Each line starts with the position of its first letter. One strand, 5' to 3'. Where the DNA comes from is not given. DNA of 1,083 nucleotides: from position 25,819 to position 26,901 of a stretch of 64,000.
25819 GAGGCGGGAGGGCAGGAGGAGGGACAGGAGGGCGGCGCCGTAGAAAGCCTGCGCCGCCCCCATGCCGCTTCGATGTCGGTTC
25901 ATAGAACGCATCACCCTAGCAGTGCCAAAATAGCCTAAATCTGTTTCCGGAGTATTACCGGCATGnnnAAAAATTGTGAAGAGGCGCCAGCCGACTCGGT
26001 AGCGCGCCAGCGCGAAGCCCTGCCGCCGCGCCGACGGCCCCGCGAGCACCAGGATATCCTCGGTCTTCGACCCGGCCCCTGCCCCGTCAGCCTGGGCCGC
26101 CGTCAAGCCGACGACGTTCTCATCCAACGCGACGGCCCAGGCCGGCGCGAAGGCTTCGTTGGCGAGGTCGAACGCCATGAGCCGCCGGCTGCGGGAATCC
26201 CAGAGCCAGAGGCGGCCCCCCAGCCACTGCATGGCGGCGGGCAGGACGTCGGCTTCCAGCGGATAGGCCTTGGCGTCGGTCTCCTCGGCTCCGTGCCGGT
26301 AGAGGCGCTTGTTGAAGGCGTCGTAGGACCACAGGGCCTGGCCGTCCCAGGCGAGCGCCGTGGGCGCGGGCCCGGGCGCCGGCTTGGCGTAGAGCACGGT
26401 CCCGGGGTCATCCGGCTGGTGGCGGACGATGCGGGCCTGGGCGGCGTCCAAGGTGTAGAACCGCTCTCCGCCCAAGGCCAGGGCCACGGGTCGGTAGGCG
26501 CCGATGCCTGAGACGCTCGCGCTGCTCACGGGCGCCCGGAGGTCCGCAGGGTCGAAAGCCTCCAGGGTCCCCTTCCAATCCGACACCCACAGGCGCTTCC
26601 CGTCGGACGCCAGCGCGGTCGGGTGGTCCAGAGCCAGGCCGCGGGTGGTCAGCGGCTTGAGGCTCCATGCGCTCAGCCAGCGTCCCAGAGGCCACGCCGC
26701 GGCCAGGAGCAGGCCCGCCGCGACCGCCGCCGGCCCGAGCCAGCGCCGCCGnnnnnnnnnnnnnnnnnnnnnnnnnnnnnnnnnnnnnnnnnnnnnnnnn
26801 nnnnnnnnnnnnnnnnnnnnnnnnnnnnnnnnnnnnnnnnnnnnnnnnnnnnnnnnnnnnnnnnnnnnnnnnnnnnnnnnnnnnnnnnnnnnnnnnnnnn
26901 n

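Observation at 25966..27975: Coiled-coil membrane protein with perfect 63-bp tandem repeats at the head of the array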

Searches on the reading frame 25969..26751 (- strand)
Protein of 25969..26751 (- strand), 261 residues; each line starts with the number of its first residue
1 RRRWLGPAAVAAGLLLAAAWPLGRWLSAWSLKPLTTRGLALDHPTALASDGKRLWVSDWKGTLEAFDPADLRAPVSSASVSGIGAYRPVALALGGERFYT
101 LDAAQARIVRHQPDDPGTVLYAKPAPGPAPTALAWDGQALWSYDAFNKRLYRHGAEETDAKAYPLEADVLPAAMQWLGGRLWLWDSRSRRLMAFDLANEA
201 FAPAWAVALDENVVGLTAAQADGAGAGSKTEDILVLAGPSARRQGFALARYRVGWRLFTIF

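Call 8: find_homologous_proteins(query=window:25969-26751:-, max_evalue=0.001)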
Query seq(261 aa) (261 aa): 18 proteins with E <= 0.001 among 8000 candidates.
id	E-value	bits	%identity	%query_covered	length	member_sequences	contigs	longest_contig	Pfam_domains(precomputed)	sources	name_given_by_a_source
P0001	3.3e-124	432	78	100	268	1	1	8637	-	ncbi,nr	ncbi:MAG: hypothetical protein PHU21_03645, partial [Elusimicrobia bacterium]|nr:hypothetical protei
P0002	2.0e-84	301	80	66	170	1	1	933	-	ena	-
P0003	1.8e-59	220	45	90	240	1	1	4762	-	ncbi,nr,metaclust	ncbi:MAG: hypothetical protein A3J74_04350 [Elusimicrobia bacterium RIFCSPHIGHO2_02_FULL_57_9]|nr:MA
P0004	5.3e-57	212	45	89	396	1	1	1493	-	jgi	jgi:hypothetical protein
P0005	6.9e-55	205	50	81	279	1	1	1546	-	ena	-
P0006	5.9e-54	202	49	80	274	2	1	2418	-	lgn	-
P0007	4.8e-51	192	48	85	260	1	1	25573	-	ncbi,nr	ncbi:MAG: hypothetical protein SF051_08860, partial [Elusimicrobiota bacterium]|nr:hypothetical prot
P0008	1.7e-47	180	44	81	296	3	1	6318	-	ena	-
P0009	6.7e-47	178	46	79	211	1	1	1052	-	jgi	jgi:hypothetical protein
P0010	6.3e-45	172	47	73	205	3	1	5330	-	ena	-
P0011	7.9e-44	168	43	79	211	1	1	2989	-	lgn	-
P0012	5.3e-42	162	41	88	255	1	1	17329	-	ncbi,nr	ncbi:MAG: hypothetical protein KGM24_10365, partial [Elusimicrobia bacterium]|nr:hypothetical protei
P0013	9.5e-42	161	39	88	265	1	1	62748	-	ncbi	ncbi:MAG: hypothetical protein ACHQ49_01735, partial [Elusimicrobiota bacterium]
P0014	5.0e-39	153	41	67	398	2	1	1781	-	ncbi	-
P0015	1.5e-37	148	37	83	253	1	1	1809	-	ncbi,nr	ncbi:MAG: hypothetical protein KGL53_07290, partial [Elusimicrobia bacterium]|nr:hypothetical protei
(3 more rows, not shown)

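Call 11: find_encoding_contigs(protein=P0013, flank=10000, max_places=3)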
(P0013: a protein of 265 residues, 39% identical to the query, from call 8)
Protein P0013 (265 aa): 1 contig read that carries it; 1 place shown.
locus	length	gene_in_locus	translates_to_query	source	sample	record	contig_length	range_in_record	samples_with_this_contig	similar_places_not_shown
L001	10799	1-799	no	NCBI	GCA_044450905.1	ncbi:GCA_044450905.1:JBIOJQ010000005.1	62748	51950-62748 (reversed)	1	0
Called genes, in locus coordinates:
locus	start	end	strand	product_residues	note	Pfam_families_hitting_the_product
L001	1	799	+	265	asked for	?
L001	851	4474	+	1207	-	PF13585:CHU_C (faint), PF13860:FlgD_ig (faint)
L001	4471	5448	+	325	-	-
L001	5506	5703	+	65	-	-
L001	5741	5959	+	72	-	PF16982:Flp1_like (weak)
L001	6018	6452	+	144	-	PF07811:TadE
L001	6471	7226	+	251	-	PF08666:SAF (weak), PF16976:RcpC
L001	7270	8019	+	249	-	PF00263:Secretin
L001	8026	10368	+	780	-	PF01656:CbiA (weak), PF20720:nSTAND3 (faint), PF00437:T2SSE, PF27713:UCP018868 (weak)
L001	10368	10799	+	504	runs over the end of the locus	PF00482:T2SSF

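Call 13: find_encoding_contigs(protein=P0007, flank=10000, max_places=3)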
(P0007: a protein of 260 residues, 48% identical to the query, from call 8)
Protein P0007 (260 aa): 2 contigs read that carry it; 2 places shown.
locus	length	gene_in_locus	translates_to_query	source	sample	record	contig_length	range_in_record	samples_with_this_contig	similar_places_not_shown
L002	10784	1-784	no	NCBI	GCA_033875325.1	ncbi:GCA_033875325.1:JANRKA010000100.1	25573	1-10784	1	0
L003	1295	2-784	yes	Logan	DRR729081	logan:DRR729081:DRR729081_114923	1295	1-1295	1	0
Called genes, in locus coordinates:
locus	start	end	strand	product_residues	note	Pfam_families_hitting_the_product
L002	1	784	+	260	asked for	?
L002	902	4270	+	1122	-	PF13585:CHU_C (faint), PF13860:FlgD_ig (faint)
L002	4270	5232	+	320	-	-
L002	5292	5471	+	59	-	-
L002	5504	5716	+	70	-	-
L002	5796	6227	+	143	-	PF07811:TadE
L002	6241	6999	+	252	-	PF16976:RcpC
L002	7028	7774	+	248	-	PF00263:Secretin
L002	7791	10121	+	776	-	PF01656:CbiA (weak), PF13401:AAA_22 (faint), PF20720:nSTAND3 (faint), PF00437:T2SSE, PF27713:UCP018868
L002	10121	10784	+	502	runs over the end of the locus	PF00482:T2SSF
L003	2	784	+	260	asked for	?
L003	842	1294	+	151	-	?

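Call 14: find_encoding_contigs(protein=P0012, flank=10000, max_places=3)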
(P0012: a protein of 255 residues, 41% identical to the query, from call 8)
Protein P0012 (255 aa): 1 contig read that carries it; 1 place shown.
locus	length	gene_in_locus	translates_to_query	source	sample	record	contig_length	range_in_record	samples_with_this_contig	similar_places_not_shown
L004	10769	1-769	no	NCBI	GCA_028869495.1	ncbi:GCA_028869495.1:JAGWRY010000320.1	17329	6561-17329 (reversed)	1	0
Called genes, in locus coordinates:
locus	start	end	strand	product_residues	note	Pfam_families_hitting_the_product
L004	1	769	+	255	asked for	?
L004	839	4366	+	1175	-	PF13860:FlgD_ig (faint), PF13585:CHU_C (faint)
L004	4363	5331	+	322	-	-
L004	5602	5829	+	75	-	-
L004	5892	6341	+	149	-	PF07811:TadE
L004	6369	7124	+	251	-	PF16976:RcpC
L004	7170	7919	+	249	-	PF00263:Secretin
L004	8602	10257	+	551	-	PF00437:T2SSE, PF27713:UCP018868 (weak)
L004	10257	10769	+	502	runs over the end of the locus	PF00482:T2SSF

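Call 15: find_encoding_contigs(protein=P0001, flank=10000, max_places=3)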
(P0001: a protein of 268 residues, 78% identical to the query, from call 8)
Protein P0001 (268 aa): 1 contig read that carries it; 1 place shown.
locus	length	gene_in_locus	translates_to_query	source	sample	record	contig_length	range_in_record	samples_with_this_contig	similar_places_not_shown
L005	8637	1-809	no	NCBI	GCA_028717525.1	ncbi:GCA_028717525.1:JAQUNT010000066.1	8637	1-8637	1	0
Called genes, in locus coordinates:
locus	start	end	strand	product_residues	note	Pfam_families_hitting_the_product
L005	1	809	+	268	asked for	?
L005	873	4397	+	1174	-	PF13860:FlgD_ig (faint)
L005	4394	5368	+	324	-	-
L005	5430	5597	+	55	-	-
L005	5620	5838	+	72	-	-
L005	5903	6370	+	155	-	PF07811:TadE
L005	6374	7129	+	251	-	PF16976:RcpC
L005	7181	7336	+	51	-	-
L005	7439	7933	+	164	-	PF00263:Secretin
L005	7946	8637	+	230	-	PF01656:CbiA (weak)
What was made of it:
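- Tried and rejected: Four of four NCBI MAG homologs found with the C-terminal query are 'partial', with the contig ending just before the TM helix (calls 8, 11, 13-15).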

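Call 28: search_solved_structures(query=A2, max_evalue=1)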
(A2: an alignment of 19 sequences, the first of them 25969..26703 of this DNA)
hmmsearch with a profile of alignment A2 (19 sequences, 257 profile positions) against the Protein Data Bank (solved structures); distinct sequences matched with E-value up to 1: 2.
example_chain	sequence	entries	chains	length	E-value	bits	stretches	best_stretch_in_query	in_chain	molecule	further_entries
3vgz_A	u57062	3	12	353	0.1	15.2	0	34-76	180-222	Uncharacterized protein YncE | PQQ-dependent catabolism-associated beta-propeller protein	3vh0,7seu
4fbr_A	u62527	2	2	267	0.57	12.7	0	157-191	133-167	Myxobacterial hemagglutinin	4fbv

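Call 30: predict_structure(alignment_id=A2)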
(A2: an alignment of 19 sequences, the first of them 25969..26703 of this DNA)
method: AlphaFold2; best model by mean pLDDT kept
length: 245 residues; sequences in the alignment: 19
mean_pLDDT: 89.3   pTM: 0.86
mean pLDDT of the five models: 89.3, 89.3, 89.3, 89.3, 88.5
residues with pLDDT >= 90: 179; 70-90: 44; 50-70: 14; < 50: 8
segments of 3 or more residues with pLDDT < 50: 1-5
pLDDT, mean of each block of 10 residues (from residue 1): 49 86 93 94 95 91 91 94 96 95 95 95 95 93 90 93 94 95 92 94 67 86 92 90 63
secondary structure, 60 per line:
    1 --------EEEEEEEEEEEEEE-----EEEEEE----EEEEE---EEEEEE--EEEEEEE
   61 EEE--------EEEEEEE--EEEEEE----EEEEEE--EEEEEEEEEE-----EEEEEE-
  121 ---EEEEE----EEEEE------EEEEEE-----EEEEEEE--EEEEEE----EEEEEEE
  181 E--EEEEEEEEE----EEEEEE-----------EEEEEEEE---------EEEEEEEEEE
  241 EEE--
elements in order: E9-22 E28-33 E38-42 E46-51 E54-63 E72-78 E81-86 E91-96 E99-108 E114-119 E124-128 E133-137 E144-149 E155-161 E164-169 E174-181 E184-192 E197-202 E214-221 E231-243
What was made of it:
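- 25987..26667 (-): Periplasmic five-bladed beta-propeller (aa 437-663), with conserved LWxxDW, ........, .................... and MQW.GG.LW motifs. AlphaFold pLDDT 89.3, pTM 0.86 (call 30).
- Checked: The C-terminal domain is an all-beta propeller with pLDDT 89 and pTM 0.86 (call 30).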

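Call 35: fold_search(model_id=the predicted structure, library=pdb)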
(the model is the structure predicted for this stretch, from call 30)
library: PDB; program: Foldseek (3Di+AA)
matches with E <= 10: 1640; with E <= 0.001: 949
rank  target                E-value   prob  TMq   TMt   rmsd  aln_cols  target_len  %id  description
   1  2iwa                  1.6e-09  1.00  0.71  0.69   3.8       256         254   11  Unbound glutaminyl cyclotransferase from Carica papaya. (released 2006-07-04)
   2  3mbr                  4.4e-09  1.00  0.67  0.70   6.0       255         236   13  Crystal Structure of the Glutaminyl Cyclase from Xanthomonas campestris (released 2010-06-30)
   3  9m59_A                5.7e-09  1.00  0.57  0.35   6.2       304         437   15  Cu/Zn-superoxide dismutase from Deinococcus radiodurans (Calcium-bound) (released 2025-09-24)
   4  2faw_A                7.7e-09  1.00  0.69  0.68   4.0       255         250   12  crystal structure of papaya glutaminyl cyclase (released 2006-10-03)
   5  9m58_B                9.5e-09  1.00  0.58  0.39   6.2       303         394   16  Cu/Zn-superoxide dismutase from Deinococcus radiodurans (Calcium-free) (released 2025-09-24)
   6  5oql_X                1.0e-08  1.00  0.46  0.35   9.9       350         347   12  Cryo-EM structure of the 90S pre-ribosome from Chaetomium thermophilum (released 2017-10-11)
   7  9m58_A                1.2e-08  1.00  0.60  0.40   5.4       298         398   13  Cu/Zn-superoxide dismutase from Deinococcus radiodurans (Calcium-free) (released 2025-09-24)
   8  3nol                  6.4e-08  1.00  0.69  0.72   3.5       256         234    8  Crystal structure of Zymomonas mobilis Glutaminyl Cyclase (trigonal form) (released 2010-11-03)
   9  3nok_A                6.7e-08  1.00  0.68  0.71   4.1       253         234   15  Crystal structure of Myxococcus xanthus Glutaminyl Cyclase (released 2010-11-03)
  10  6qsd                  7.1e-08  1.00  0.63  0.62   6.7       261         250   15  Crystal structure of Pizza6S (released 2020-03-18)
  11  6zqa_CH               7.9e-08  1.00  0.53  0.33   7.1       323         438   10  Cryo-EM structure of the 90S pre-ribosome from Saccharomyces cerevisiae, state A (Poly-Ala) (released 2020-09-23)
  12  5m89_A                9.7e-08  1.00  0.50  0.40   7.5       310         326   11  Spliceosome component (released 2018-03-14)
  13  8j72_A                1.0e-07  1.00  0.60  0.54   5.5       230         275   20  Crystal structure of mammalian Trim71 in complex with lncRNA Trincr1 (released 2024-03-06)
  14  4lg8                  1.1e-07  1.00  0.51  0.42   5.6       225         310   14  Crystal structure of PRPF19 WD40 repeats (released 2013-08-07)
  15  4aez_A                1.1e-07  1.00  0.52  0.41   5.6       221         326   11  Crystal Structure of Mitotic Checkpoint Complex (released 2012-03-21)
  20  3nok_B                1.3e-07  1.00  0.69  0.73   4.1       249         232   16  Crystal structure of Myxococcus xanthus Glutaminyl Cyclase (released 2010-11-03)
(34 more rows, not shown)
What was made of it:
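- On PodJ-type polar scaffold: The periplasmic domain is a five-bladed propeller (calls 30, 35).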

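Call 49: search_protein_families(library=pfam, alignment_id=A2, max_evalue=1)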
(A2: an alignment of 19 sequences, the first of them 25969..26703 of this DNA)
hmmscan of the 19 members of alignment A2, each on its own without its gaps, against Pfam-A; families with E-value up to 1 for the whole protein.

A. member 1, window:25969-26703:- (245 aa): 0 families

B. families by the number of members that match (of 19 scanned): 18 families
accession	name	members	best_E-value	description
PF13360.13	PQQ_2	5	3.4e-05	Outer membrane protein assembly factor BamB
PF01436.27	NHL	3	0.0052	NHL repeat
PF21959.2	DUF6923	3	0.1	Repeat of unknown function (DUF6923)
PF03548.22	LolA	3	0.11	Outer membrane lipoprotein carrier protein LolA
PF08450.18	SGL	2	0.0013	SMP-30/Gluconolactonase/LRE-like region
PF23809.1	Phage_holin_9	1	0.0018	Bacteriophage holin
PF24303.1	DUF7485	1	0.0028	Domain of unknown function (DUF7485)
PF16261.11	DUF4915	1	0.02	Domain of unknown function (DUF4915)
PF17258.7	DUF5324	1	0.025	Family of unknown function (DUF5324)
PF03022.22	MRJP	1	0.037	Major royal jelly protein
PF20082.4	DUF6476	1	0.042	Family of unknown function (DUF6476)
PF18331.6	PKHD_C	1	0.046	PKHD-type hydroxylase C-terminal domain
PF03095.20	PTPA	1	0.1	Phosphotyrosyl phosphate activator (PTPA) protein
PF24581.1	DUF7608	1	0.18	Domain of unknown function (DUF7608)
PF12867.12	DinB_2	1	0.19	DinB superfamily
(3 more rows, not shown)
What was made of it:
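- On Glutaminyl cyclase type II (PF05096): 0 of 19 members hit Glu_cyclase_2 at E <= 1 (call 49).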
